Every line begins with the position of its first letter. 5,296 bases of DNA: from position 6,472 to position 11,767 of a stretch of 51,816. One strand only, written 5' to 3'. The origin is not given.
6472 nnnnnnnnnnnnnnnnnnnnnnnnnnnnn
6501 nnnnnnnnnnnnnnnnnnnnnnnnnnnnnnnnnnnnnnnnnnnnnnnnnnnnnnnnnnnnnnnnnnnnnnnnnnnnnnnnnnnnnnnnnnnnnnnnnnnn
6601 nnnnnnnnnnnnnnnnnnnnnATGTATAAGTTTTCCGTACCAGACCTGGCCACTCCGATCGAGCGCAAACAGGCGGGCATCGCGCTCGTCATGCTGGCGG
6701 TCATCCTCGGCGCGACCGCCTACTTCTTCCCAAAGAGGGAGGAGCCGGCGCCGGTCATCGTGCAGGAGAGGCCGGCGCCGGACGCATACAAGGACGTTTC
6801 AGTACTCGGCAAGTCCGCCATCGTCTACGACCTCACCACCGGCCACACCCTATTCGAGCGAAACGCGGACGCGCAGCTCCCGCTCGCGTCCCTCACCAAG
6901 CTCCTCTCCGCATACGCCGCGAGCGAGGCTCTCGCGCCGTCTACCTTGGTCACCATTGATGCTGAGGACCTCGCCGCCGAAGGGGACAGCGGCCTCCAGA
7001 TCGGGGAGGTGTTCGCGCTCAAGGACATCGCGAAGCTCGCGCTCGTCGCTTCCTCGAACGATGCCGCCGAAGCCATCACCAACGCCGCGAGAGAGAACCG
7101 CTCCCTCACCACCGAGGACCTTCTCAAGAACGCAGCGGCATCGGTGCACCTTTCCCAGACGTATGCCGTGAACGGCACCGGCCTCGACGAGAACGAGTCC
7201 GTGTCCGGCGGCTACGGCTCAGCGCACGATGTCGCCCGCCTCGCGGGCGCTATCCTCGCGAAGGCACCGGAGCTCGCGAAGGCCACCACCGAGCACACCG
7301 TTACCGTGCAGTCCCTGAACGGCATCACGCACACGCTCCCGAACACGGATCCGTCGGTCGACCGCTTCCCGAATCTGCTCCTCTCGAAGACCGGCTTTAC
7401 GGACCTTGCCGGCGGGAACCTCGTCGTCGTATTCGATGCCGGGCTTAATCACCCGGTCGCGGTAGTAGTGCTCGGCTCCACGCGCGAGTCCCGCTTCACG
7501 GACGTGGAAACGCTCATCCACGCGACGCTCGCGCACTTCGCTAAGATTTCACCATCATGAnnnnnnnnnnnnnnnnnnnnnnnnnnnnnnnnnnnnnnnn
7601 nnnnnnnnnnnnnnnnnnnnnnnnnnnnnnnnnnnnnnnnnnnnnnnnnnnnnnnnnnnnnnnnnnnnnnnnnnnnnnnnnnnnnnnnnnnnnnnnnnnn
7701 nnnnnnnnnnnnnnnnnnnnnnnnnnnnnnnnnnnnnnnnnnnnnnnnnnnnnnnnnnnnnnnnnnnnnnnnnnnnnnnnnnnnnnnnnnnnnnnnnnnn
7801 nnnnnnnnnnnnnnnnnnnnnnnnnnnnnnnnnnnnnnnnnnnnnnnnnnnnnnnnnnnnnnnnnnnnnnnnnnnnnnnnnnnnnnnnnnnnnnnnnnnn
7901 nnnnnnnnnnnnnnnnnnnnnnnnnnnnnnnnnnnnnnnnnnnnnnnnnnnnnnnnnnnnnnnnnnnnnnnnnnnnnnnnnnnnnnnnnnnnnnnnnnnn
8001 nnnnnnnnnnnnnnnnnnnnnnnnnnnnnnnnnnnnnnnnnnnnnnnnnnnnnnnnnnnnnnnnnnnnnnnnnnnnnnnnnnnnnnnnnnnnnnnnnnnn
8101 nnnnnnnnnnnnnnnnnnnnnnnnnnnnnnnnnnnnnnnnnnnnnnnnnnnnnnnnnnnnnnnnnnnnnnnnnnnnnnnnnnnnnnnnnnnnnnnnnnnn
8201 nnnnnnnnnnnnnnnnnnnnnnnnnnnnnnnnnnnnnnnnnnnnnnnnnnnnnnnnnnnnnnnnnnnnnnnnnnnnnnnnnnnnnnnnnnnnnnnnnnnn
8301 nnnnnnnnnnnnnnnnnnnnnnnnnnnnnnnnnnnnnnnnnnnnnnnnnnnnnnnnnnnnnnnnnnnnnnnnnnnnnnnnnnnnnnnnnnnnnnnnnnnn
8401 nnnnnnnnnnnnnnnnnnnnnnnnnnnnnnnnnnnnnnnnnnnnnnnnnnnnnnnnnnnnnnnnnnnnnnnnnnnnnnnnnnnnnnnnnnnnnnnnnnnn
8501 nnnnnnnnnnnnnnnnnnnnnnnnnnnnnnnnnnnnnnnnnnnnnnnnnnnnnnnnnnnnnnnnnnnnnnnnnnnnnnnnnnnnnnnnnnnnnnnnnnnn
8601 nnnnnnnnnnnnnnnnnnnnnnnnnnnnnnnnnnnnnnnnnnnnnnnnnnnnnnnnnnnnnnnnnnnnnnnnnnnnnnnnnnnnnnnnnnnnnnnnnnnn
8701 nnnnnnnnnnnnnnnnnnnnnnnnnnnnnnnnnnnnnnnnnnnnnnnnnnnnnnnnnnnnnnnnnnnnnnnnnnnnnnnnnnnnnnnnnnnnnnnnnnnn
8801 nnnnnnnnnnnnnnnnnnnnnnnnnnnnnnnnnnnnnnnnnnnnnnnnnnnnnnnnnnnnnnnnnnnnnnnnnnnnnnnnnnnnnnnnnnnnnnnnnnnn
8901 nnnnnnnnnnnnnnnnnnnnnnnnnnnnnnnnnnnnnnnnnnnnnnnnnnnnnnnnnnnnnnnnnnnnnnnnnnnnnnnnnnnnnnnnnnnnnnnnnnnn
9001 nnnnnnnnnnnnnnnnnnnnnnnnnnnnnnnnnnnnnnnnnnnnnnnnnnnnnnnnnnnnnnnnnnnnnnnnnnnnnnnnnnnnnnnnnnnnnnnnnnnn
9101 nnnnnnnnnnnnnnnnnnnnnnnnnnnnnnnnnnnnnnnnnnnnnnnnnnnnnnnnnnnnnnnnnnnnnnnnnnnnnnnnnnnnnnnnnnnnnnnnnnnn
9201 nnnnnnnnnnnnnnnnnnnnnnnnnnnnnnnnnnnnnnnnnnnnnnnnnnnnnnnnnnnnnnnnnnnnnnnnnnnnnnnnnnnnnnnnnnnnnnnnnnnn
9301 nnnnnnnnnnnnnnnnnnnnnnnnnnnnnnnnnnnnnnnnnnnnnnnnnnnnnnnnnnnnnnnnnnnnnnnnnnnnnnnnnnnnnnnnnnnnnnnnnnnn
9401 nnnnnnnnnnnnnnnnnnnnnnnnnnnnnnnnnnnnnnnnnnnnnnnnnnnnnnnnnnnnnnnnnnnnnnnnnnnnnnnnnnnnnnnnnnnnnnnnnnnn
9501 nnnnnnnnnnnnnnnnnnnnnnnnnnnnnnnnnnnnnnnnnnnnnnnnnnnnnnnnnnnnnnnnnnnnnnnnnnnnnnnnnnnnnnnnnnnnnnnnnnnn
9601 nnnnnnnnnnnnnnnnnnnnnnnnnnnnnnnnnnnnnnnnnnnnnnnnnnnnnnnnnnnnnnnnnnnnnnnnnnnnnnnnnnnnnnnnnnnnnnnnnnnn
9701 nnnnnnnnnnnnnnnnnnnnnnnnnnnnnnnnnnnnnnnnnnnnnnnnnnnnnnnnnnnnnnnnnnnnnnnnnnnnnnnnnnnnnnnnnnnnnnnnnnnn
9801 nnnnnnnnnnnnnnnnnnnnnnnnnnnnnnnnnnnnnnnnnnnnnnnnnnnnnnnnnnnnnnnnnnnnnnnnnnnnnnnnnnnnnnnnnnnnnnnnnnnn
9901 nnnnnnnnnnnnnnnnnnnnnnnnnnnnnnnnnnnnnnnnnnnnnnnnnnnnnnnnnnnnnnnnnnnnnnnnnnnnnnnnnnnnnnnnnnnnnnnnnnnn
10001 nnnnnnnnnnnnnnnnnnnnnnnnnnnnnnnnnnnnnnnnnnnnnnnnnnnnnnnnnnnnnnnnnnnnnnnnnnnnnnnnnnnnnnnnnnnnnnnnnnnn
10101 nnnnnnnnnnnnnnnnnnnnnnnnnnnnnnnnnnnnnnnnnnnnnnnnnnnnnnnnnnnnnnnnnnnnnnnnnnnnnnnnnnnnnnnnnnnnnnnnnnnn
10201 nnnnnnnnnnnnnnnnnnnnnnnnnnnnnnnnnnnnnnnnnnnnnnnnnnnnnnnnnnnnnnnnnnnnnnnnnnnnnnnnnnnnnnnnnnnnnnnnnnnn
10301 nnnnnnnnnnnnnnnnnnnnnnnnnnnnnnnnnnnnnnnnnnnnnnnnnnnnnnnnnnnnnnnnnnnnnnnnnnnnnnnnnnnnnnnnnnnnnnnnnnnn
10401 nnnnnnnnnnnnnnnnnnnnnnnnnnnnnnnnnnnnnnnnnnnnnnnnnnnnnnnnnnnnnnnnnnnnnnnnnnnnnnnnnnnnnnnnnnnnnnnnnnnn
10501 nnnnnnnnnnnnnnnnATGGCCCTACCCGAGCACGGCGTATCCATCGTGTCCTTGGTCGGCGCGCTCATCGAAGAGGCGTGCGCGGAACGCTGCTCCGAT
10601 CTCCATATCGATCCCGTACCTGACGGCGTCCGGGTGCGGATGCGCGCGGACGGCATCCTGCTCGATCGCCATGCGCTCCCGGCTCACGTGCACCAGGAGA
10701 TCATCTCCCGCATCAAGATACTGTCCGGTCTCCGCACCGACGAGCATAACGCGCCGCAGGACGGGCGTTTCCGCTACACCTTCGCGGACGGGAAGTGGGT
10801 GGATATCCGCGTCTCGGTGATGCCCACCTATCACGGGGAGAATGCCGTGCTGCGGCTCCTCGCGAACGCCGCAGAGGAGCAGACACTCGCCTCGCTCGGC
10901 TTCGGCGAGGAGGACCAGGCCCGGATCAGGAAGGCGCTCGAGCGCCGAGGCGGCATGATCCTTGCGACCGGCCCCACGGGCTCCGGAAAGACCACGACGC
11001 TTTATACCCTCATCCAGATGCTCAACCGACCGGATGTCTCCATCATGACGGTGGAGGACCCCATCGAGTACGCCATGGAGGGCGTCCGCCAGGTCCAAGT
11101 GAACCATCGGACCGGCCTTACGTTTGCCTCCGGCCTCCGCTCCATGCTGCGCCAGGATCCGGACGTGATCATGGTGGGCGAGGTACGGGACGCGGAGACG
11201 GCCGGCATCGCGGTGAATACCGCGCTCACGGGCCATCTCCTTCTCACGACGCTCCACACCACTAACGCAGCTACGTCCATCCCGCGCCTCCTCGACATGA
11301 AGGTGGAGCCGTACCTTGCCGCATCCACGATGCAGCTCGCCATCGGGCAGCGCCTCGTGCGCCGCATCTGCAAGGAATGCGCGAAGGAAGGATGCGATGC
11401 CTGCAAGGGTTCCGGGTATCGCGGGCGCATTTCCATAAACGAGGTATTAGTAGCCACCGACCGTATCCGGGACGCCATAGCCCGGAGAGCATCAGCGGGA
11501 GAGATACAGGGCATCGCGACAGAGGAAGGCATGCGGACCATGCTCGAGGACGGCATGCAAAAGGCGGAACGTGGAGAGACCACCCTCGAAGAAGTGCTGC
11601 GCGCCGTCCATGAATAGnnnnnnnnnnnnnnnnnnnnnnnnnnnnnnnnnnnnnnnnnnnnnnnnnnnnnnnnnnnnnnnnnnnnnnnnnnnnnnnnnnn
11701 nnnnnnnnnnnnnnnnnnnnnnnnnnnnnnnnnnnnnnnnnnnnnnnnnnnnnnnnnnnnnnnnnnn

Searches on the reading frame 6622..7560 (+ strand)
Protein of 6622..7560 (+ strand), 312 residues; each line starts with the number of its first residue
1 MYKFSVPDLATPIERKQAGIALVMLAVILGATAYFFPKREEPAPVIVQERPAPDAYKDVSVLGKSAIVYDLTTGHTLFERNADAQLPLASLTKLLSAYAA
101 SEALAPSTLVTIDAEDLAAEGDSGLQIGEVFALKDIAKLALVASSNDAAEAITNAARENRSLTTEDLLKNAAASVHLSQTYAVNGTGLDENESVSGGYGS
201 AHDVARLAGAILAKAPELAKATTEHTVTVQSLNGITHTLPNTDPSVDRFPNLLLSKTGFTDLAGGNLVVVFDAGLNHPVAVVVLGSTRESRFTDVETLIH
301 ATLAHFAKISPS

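Call 89: search_protein_families(library=pfam, proteins=[window:6622-7560:+], max_evalue=0.001)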
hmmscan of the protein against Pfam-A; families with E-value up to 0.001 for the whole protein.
window:6622-7560:+ (312 aa): 2 families
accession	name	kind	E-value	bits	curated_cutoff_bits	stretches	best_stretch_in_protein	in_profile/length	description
PF00768.25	Peptidase_S11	-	4e-29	102.2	27.6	1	60-286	9-237/239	D-alanyl-D-alanine carboxypeptidase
PF13354.11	Beta-lactamase2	-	3.1e-06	27.1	22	1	67-214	3-149/214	Beta-lactamase enzyme family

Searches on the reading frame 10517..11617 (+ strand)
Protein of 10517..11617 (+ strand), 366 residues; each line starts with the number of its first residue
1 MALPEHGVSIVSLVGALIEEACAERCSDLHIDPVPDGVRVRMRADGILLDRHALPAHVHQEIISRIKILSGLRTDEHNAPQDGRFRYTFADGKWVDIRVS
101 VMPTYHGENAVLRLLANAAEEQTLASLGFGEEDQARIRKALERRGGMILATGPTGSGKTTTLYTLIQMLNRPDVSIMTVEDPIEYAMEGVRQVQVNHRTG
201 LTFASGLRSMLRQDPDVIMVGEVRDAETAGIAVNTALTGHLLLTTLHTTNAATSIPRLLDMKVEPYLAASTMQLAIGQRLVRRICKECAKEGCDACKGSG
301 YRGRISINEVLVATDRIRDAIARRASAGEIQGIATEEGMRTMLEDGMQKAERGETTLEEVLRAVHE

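Call 89: search_protein_families(library=pfam, proteins=[window:10517-11617:+], max_evalue=0.001)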
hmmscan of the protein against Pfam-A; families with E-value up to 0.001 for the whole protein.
window:10517-11617:+ (366 aa): 4 families
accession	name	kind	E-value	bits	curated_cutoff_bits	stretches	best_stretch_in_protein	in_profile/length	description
PF00437.27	T2SSE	-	8.7e-114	380.4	24.9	1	9-362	7-370/370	Type II/IV secretion system protein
PF25199.1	nSTAND_NTPase5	-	7.5e-05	23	34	1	134-191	29-88/145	Novel STAND NTPase 5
PF13401.12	AAA_22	-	0.00014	22.6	27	1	144-180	4-42/130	AAA domain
PF13604.12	AAA_30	-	0.00067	19.9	27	0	134-176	6-49/191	AAA domain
